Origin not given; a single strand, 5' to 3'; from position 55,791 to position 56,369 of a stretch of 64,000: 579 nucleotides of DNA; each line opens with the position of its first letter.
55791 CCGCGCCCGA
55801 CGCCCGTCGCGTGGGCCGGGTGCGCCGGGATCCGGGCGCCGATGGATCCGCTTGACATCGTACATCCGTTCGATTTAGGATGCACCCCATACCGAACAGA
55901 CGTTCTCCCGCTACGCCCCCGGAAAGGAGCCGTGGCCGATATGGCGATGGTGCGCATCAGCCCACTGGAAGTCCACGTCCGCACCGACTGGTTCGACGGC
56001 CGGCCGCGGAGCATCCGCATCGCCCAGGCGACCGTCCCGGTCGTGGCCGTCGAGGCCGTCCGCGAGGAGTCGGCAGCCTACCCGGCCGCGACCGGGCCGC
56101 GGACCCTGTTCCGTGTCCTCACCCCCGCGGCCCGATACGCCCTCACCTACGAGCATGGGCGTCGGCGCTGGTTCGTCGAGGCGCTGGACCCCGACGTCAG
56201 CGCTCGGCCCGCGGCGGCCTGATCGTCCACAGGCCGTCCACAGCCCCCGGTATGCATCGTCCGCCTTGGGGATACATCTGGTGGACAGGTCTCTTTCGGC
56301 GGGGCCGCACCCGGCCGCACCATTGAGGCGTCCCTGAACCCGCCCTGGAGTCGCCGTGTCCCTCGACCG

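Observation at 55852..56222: Small 93-aa gene with its own promoter and LexA box directly downstream of dinB; a candidate novel SOS effector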

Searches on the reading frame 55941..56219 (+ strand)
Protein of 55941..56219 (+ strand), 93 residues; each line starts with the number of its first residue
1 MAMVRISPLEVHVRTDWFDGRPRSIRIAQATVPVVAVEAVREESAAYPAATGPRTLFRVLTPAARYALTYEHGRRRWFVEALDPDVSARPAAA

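Call 3: search_protein_families(library=pfam, proteins=[window:55941-56219:+], max_evalue=1)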
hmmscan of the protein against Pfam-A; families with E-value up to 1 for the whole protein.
seq(93 aa): 0 families

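Call 6: find_homologous_proteins(query=window:55941-56219:+, max_evalue=0.01)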
Query seq(93 aa) (93 aa): 223 proteins with E <= 0.01 among 229 candidates; the best 120 are listed.
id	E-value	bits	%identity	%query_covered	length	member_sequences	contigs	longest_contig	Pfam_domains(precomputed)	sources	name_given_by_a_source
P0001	6.9e-51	188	97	100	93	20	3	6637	-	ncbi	-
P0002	3.7e-44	166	85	100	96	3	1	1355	-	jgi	jgi:hypothetical protein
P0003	1.7e-43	164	91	100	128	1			-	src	-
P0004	5.1e-43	163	85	100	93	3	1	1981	-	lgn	-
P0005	3.0e-39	151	77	100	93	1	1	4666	-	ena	-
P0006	6.5e-37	143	78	100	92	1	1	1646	-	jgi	jgi:hypothetical protein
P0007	1.0e-35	139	81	89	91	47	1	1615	-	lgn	-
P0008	1.8e-35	138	80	89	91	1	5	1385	-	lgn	-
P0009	6.3e-35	137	78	91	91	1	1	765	-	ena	-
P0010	7.9e-35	136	76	95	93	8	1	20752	-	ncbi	ncbi:MAG: hypothetical protein ACRDF7_02390 [Candidatus Limnocylindrales bacterium]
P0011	8.5e-35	136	78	91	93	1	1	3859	-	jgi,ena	-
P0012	1.6e-34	136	74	99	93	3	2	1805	-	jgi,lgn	jgi:hypothetical protein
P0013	8.0e-33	130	63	100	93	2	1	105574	-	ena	-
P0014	8.1e-33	130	75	89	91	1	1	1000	-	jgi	jgi:hypothetical protein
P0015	1.7e-32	129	63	100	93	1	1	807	-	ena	-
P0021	1.0e-29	120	61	95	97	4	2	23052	-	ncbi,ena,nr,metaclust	ncbi:MAG: hypothetical protein A2X23_08155 [Chloroflexi bacterium GWC2_73_18]|nr:MAG: hypothetical p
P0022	2.0e-29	119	66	91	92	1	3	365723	-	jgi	jgi:hypothetical protein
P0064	1.1e-23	101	58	92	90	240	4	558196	-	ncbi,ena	-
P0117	3.5e-22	96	54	89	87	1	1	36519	-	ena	-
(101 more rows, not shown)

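Call 11: find_encoding_contigs(protein=P0064, flank=6000, max_places=3)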
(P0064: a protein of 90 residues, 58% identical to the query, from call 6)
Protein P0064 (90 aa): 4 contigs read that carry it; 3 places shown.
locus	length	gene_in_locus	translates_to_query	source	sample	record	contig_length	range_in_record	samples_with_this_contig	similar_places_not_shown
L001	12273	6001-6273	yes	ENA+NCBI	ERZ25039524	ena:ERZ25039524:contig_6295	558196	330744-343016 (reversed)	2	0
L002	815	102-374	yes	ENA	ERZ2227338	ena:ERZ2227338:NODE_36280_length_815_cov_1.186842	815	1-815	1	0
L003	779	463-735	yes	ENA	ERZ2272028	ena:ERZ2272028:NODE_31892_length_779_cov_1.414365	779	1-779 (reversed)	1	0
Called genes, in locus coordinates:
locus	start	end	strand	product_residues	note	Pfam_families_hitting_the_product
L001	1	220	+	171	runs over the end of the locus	PF06803:DUF1232 (weak)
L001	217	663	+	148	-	PF01281:Ribosomal_L9_N, PF03948:Ribosomal_L9_C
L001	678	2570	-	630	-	PF10060:DUF2298 (weak)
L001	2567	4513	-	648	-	-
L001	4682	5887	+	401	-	PF00817:IMS, PF11798:IMS_HHH (weak), PF21999:IMS_HHH_1 (weak), PF11799:IMS_C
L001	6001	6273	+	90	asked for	-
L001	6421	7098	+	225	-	PF04961:FTCD_C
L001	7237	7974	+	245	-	PF00763:THF_DHG_CYH, PF02882:THF_DHG_CYH_C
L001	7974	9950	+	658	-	PF01268:FTHFS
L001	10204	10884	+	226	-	-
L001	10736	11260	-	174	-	-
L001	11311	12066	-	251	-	PF09335:VTT_dom (faint)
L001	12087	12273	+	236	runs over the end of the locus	PF00221:Lyase_aromatic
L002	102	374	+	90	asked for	-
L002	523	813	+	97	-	?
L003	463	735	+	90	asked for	-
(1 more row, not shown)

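Call 12: find_encoding_contigs(protein=P0022, flank=5000, max_places=2)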
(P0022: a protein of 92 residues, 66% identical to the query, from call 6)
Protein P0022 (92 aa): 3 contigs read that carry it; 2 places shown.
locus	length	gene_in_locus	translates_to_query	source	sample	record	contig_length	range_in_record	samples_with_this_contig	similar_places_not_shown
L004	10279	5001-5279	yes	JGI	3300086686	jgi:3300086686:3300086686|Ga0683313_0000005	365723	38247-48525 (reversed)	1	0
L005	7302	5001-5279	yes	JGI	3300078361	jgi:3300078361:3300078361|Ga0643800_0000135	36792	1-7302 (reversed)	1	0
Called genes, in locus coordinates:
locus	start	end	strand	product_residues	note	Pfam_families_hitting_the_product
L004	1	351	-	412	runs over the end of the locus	-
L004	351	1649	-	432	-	PF01547:SBP_bac_1, PF13416:SBP_bac_8, PF13531:SBP_bac_11 (faint)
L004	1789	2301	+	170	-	PF06803:DUF1232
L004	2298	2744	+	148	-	PF01281:Ribosomal_L9_N, PF03948:Ribosomal_L9_C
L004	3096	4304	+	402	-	PF00817:IMS, PF11798:IMS_HHH (weak), PF11799:IMS_C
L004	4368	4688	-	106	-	PF01850:PIN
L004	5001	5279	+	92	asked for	-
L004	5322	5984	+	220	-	PF04961:FTCD_C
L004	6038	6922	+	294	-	PF00763:THF_DHG_CYH, PF02882:THF_DHG_CYH_C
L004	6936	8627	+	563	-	PF01268:FTHFS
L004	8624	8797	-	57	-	-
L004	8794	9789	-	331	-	PF13379:NMT1_2, PF09084:NMT1, PF12974:Phosphonate-bd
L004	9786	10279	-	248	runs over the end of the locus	PF00528:BPD_transp_1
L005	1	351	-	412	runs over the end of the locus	-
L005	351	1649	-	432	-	PF01547:SBP_bac_1, PF13416:SBP_bac_8, PF13531:SBP_bac_11 (faint)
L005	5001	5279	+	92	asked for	-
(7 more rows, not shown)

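Call 13: find_encoding_contigs(protein=P0013, flank=5000, max_places=2)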
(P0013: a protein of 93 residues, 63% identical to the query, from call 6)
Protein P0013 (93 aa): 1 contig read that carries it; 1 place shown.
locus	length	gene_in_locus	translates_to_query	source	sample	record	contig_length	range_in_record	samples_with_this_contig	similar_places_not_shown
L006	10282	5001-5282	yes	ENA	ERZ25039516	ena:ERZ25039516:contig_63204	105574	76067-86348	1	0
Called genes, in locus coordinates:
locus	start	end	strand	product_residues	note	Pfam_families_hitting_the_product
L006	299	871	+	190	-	PF02254:TrkA_N, PF02080:TrkA_C (weak)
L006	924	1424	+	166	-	PF06803:DUF1232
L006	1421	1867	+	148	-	PF01281:Ribosomal_L9_N, PF03948:Ribosomal_L9_C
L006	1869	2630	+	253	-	-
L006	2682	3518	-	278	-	PF00753:Lactamase_B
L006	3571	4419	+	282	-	PF00817:IMS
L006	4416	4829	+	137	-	PF11799:IMS_C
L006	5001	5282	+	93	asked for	-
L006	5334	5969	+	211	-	PF04961:FTCD_C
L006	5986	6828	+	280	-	PF00763:THF_DHG_CYH, PF02882:THF_DHG_CYH_C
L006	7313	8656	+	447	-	PF01268:FTHFS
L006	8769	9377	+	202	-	-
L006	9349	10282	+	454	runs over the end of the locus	-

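Call 14: find_encoding_contigs(protein=P0117, flank=5000, max_places=2)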
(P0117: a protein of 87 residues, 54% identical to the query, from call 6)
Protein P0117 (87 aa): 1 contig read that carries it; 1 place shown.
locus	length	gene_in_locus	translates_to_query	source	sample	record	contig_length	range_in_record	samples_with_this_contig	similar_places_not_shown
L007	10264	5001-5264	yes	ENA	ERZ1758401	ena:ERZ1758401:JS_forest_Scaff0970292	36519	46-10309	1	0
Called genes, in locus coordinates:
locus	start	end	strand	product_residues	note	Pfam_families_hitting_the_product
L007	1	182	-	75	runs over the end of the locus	?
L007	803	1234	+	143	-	-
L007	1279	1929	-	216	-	PF01726:LexA_DNA_bind, PF09339:HTH_IclR (weak), PF00717:Peptidase_S24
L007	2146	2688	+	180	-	PF06803:DUF1232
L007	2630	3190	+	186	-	PF01281:Ribosomal_L9_N, PF03948:Ribosomal_L9_C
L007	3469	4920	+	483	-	PF00817:IMS, PF11798:IMS_HHH (weak), PF11799:IMS_C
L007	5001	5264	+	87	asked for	-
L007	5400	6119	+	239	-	PF04961:FTCD_C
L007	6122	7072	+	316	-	PF00763:THF_DHG_CYH, PF02882:THF_DHG_CYH_C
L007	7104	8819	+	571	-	PF01268:FTHFS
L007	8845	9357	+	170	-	PF00293:NUDIX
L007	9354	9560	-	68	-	-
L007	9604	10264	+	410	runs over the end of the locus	PF07690:MFS_1, PF13347:MFS_2 (faint)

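Call 15: find_encoding_contigs(protein=P0021, flank=5000, max_places=2)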
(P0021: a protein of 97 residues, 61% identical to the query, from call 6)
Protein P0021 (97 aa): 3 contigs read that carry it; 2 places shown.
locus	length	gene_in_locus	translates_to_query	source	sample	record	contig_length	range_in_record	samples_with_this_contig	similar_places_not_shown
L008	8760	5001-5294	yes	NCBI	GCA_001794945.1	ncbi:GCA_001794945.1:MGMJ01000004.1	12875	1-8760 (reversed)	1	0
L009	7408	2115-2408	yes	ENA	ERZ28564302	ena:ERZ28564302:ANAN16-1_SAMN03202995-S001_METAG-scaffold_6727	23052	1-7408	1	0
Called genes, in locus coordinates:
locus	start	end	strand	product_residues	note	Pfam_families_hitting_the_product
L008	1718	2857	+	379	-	PF04188:Mannosyl_trans2 (weak)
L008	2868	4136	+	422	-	PF00817:IMS, PF11799:IMS_C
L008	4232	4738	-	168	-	-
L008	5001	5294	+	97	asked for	-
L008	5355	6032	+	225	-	PF04961:FTCD_C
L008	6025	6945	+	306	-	PF00763:THF_DHG_CYH, PF02882:THF_DHG_CYH_C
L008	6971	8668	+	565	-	PF01268:FTHFS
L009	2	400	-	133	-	?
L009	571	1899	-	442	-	PF13551:HTH_29 (weak), PF13565:HTH_32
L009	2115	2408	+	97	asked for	-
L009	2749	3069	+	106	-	-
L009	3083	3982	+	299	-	PF00763:THF_DHG_CYH, PF02882:THF_DHG_CYH_C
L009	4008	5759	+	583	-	-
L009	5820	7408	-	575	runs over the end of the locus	PF01609:DDE_Tnp_1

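Call 17: predict_structure(alignment_id=A1)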
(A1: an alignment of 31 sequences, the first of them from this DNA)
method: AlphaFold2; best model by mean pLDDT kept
length: 93 residues; sequences in the alignment: 31
mean_pLDDT: 84.9   pTM: 0.73
mean pLDDT of the five models: 84.9, 80.0, 79.9, 77.5, 77.3
residues with pLDDT >= 90: 50; 70-90: 26; 50-70: 14; < 50: 3
segments of 3 or more residues with pLDDT < 50: none
pLDDT, mean of each block of 10 residues (from residue 1): 87 91 91 93 71 87 92 91 72 46
secondary structure, 60 per line:
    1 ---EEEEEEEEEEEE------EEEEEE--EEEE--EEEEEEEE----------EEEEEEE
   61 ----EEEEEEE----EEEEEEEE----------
elements in order: E4-15 E22-27 E30-33 E36-43 E54-60 E65-71 E76-83

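Call 19: search_protein_representatives(alignment_id=A1)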
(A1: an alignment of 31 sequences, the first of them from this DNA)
Query: 31 sequences, 91 profile positions. Proteins with E-value up to 0.001 (for the whole library): 163; up to 1e-10: 98; up to 1e-30: 11. The best 150 are listed.
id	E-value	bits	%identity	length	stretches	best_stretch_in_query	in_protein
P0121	5.0e-39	148.6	-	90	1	1-89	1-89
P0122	7.1e-38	144.9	-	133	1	1-87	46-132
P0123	2.5e-37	143.1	-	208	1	1-87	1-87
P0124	1.6e-36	140.6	-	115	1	1-85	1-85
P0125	2.5e-36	139.9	-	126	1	1-87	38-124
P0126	3.5e-36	139.5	-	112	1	1-80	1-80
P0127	1.7e-33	130.9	-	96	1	1-87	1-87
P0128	7.5e-33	128.8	-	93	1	1-86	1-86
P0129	8.7e-33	128.6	-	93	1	1-87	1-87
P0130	2.5e-31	123.9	-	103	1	1-87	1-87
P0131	5.0e-31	123.0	-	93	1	1-84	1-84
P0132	3.8e-29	116.9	-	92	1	1-87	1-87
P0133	4.6e-29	116.7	-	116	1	1-86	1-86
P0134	5.4e-29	116.4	-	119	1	1-86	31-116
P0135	6.7e-29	116.1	-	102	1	1-86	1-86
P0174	1.3e-17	80.0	-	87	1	1-85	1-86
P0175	1.9e-17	79.4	-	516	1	29-87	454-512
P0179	9.7e-17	77.2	-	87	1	1-84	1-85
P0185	9.9e-16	73.9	-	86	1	1-84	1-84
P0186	1.1e-15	73.7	-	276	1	38-83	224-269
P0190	2.3e-15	72.7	-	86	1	1-85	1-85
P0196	6.3e-15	71.3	-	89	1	1-87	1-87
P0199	7.1e-14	68.0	-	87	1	1-85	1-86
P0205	1.6e-12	63.7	-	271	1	1-82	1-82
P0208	2.5e-12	63.0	-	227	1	1-86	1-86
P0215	4.1e-11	59.1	-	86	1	1-85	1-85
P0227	1.1e-09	54.5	-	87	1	1-84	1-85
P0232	2.3e-09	53.5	-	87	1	7-83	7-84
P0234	1.2e-08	51.3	-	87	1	1-84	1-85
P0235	1.2e-08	51.2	-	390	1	1-83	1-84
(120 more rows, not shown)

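Call 23: fold_search(model_id=the predicted structure, library=pdb)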
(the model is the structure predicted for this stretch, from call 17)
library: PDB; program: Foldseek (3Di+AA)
matches with E <= 10: 407; with E <= 0.001: 0
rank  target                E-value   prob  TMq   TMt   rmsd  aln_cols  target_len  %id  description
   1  6l7x                  4.7e-01  0.09  0.20  0.12  12.3       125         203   18  Crystal structure of Cet1 from Trypanosoma cruzi in complex with #951 ligand (released 2020-06-03)
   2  6l7w_A                7.2e-01  0.09  0.22  0.14  11.5       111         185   18  Crystal structure of Cet1 from Trypanosoma cruzi in complex with manganese ion. (released 2020-06-03)
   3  3nec_C                9.4e-01  0.18  0.31  0.20   8.5        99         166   13  Crystal Structure of Toxoplasma gondii Profilin (released 2010-09-29)
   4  3nec_B                1.5e+00  0.14  0.31  0.20  10.7       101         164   12  Crystal Structure of Toxoplasma gondii Profilin (released 2010-09-29)
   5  7ukj_C                1.6e+00  0.06  0.18  0.05  10.5        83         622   18  In situ cryo-EM structure of bacteriophage Sf6 portal:gp7 complex at 2.7A resolution (released 2022-12-21)
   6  4ib9                  1.7e+00  0.16  0.32  0.20  12.3        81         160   11  Bovine beta-lactoglobulin (isoform B) in complex with dodecyltrimethylammonium (DTAC) (released 2013-06-26)
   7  3mep_B                1.7e+00  0.06  0.21  0.12  12.1        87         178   14  Crystal Structure of ECA2234 protein from Erwinia carotovora, Northeast Structural Genomics Consortium Target EwR44 (released 2010-04-14)
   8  6mbg                  1.8e+00  0.09  0.23  0.09   9.7        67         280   18  GphF Dehydratase P1711L variant for improved crystallization (released 2018-09-19)
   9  7n34                  1.9e+00  0.15  0.34  0.31   8.9        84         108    6  Structure of Yersinia aleksiciae Cap15 cyclic dinucleotide receptor, crystal form 1 (released 2021-11-17)
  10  4b05                  1.9e+00  0.06  0.19  0.06  15.4       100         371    8  Preclinical characterization of AZD3839, a novel clinical candidate BACE1 inhibitor for the treatment of Alzheimer Disea (released 2012-10-17)
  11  3ve2_B                2.0e+00  0.23  0.30  0.07   9.1        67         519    7  The 2.1 angstrom crystal structure of Transferrin binding protein B (TbpB) from serogroup B M982 Neisseria meningitidi (released 2012-02-22)
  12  7fwi_A                2.1e+00  0.16  0.34  0.25  12.2        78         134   10  Crystal Structure of human FABP5 in complex with 2-(indole-1-carbonylamino)benzoic acid, i.e. SMILES c12N(C(=O)Nc3c(cc (released 2023-06-14)
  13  6e8a_A                2.1e+00  0.15  0.37  0.25  11.2       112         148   11  Crystal structure of DcrB from Salmonella enterica at 1.92 Angstroms resolution (released 2018-10-31)
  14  1qg5                  2.1e+00  0.14  0.34  0.22  11.6        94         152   11  HIGH RESOLUTION CRYSTAL STRUCTURE OF THE BOVINE BETA-LACTOGLOBULIN (ISOFORM A) (released 2001-04-21)
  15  2fbl_B                2.2e+00  0.11  0.28  0.18  10.9        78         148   14  The crystal structure of the hypothetical protein NE1496 (released 2005-12-20)
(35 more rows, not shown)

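Call 26: find_related_loci(query=A1, collection=genome_contigs, flank=6000)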
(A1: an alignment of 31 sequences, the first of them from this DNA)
Query A1 (93 aa) in genome_contigs; peptide patterns used: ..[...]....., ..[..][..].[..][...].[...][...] (x = any residue, [..] = any of these).
274 stretches matched a pattern; 208 encode a relative of the query (tblastn E <= 1e-3); the best 80 are kept; 80 distinct loci.
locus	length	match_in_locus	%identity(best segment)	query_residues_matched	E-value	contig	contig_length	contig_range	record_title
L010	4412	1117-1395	97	1-93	4e-54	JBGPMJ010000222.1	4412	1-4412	MAG: Candidatus Limnocylindria bacterium isolate OBJ_0618_7090110_240 k141_6109179_length_4412_cov_19.1812, whole genome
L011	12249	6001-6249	82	1-83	3e-41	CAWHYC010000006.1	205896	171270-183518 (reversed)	MAG: uncultured Chloroflexia bacterium isolate MFD02242.bin.2.300 genome assembly, contig: contig_43062, whole genome sh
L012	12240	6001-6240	84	1-80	1e-40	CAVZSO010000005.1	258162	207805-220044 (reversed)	MAG: uncultured Chloroflexia bacterium isolate MFD00392.bin.2.404 genome assembly, contig: contig_30387, whole genome sh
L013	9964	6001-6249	78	1-83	9e-40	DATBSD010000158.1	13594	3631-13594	MAG TPA_asm: Candidatus Limnocylindrales bacterium isolate SMAG_U4146 k141_2655796, whole genome shotgun sequence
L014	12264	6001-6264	74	1-88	9e-39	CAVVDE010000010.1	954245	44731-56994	MAG: uncultured Gaiellaceae bacterium isolate MFD02199.bin.1.52 genome assembly, contig: contig_4742, whole genome shotg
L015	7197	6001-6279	63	1-93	1e-36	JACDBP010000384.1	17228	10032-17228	MAG: Chloroflexota bacterium isolate MGR_bin285 SD2897-2912_k127_5525405, whole genome shotgun sequence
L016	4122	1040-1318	67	1-92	4e-35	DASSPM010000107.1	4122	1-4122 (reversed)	MAG TPA_asm: Candidatus Limnocylindrales bacterium isolate SMAG_U1278 k141_761870, whole genome shotgun sequence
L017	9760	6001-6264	61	1-88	1e-33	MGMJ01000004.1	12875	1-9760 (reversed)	MAG: Chloroflexi bacterium GWC2_73_18 gwc2_scaffold_10249, whole genome shotgun sequence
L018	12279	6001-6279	61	1-93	5e-33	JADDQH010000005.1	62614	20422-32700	MAG: Chloroflexota bacterium isolate YB3_1 AB19_YB3_24_length_62632_cov_48, whole genome shotgun sequence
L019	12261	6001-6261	62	1-87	1e-32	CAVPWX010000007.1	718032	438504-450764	MAG: uncultured Chloroflexia bacterium isolate MFD00032.bin.2.189 genome assembly, contig: contig_31045, whole genome sh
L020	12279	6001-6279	61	1-93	1e-32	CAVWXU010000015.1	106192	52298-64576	MAG: uncultured Chloroflexia bacterium isolate MFD03726.bin.2.17 genome assembly, contig: contig_20115, whole genome sho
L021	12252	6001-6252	64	1-84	9e-33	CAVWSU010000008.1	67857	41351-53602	MAG: uncultured Chloroflexia bacterium isolate MFD01299.bin.2.23 genome assembly, contig: contig_24290, whole genome sho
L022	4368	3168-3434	63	1-89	3e-32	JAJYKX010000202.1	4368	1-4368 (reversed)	MAG: Chloroflexi bacterium isolate DBS2-1.bin55 NODE_42383_length_4368_cov_6.819146, whole genome shotgun sequence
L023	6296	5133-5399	62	1-89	1e-31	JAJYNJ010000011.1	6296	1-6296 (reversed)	MAG: Chloroflexi bacterium isolate DBS2-4.bin61 NODE_22433_length_6296_cov_5.39634, whole genome shotgun sequence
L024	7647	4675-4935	61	1-87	3e-31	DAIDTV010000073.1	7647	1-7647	MAG TPA_asm: Chloroflexi bacterium isolate clean4623 NODE_73_length_7647_cov_2.827632, whole genome shotgun sequence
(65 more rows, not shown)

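Call 30: search_protein_families(library=pfam, alignment_id=A2, max_evalue=10)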
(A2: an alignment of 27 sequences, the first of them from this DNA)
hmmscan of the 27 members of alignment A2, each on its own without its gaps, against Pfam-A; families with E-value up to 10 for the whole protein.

A. member 1, seq(93 aa): 0 families

B. families by the number of members that match (of 27 scanned): 4 families
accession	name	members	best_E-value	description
PF02395.22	Peptidase_S6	2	0.0063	Immunoglobulin A1 protease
PF20114.4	DUF6504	2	0.011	Domain of unknown function (DUF6504)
PF00789.26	UBX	1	0.15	UBX domain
PF07731.20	Cu-oxidase_2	1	0.16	Multicopper oxidase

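Call 31: search_protein_families(library=ncbifam, alignment_id=A2, max_evalue=10)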
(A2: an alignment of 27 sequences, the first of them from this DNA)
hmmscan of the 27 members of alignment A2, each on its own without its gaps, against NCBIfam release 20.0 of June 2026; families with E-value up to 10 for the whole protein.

A. member 1, seq(93 aa): 1 family
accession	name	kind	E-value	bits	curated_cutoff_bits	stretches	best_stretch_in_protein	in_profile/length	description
TIGR02140.1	permease_CysW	equivalog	0.076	12.5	329.1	1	27-70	144-188/261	sulfate ABC transporter permease subunit CysW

B. families by the number of members that match (of 27 scanned): 1 family
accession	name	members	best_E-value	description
TIGR02140.1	permease_CysW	2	0.015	sulfate ABC transporter permease subunit CysW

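Call 32: search_solved_structures(query=A2, max_evalue=10)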
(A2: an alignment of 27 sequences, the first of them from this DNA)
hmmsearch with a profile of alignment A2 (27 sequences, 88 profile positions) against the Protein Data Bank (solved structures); distinct sequences matched with E-value up to 10: 2.
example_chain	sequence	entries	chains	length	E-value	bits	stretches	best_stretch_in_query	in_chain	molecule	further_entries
4m1b_A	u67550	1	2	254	0.76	12.9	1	44-72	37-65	Polysaccharide deacetylase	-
9qzd_A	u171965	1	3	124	0.82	12.8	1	25-51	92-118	dNTH0-H1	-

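Call 33: search_protein_families(library=pfam, proteins=[P0174, P0179, P0185, P0190, P0196, P0215, P0227, P0232, P0234, P0199], max_evalue=10)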
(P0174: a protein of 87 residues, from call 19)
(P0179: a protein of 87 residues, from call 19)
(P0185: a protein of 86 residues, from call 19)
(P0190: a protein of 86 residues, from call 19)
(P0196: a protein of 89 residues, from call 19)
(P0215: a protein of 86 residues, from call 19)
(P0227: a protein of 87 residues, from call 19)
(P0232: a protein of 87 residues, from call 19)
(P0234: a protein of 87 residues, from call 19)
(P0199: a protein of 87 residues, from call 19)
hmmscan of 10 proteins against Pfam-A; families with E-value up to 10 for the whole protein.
P0174 (87 aa): 0 families

P0179 (87 aa): 1 family
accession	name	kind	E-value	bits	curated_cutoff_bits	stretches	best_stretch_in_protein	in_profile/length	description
PF20114.4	DUF6504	-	0.011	16.4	24.2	1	15-74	20-85/103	Domain of unknown function (DUF6504)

P0185 (86 aa): 0 families

P0190 (86 aa): 1 family
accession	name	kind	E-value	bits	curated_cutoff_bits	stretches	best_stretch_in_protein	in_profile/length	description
PF02395.22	Peptidase_S6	-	0.035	14.1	23.3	1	40-84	198-242/260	Immunoglobulin A1 protease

P0196 (89 aa): 0 families

P0215 (86 aa): 1 family
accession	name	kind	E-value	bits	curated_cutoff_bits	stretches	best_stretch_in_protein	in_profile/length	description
PF02395.22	Peptidase_S6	-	0.0063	16.5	23.3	1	39-84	197-242/260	Immunoglobulin A1 protease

P0227 (87 aa): 2 families
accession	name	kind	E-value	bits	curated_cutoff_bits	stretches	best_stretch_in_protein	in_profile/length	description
PF00789.26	UBX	-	0.15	12.8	21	1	52-75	4-27/82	UBX domain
PF07731.20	Cu-oxidase_2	-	0.16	12.2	20.4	1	18-80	50-115/137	Multicopper oxidase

P0232 (87 aa): 0 families

P0234 (87 aa): 0 families

P0199 (87 aa): 0 families
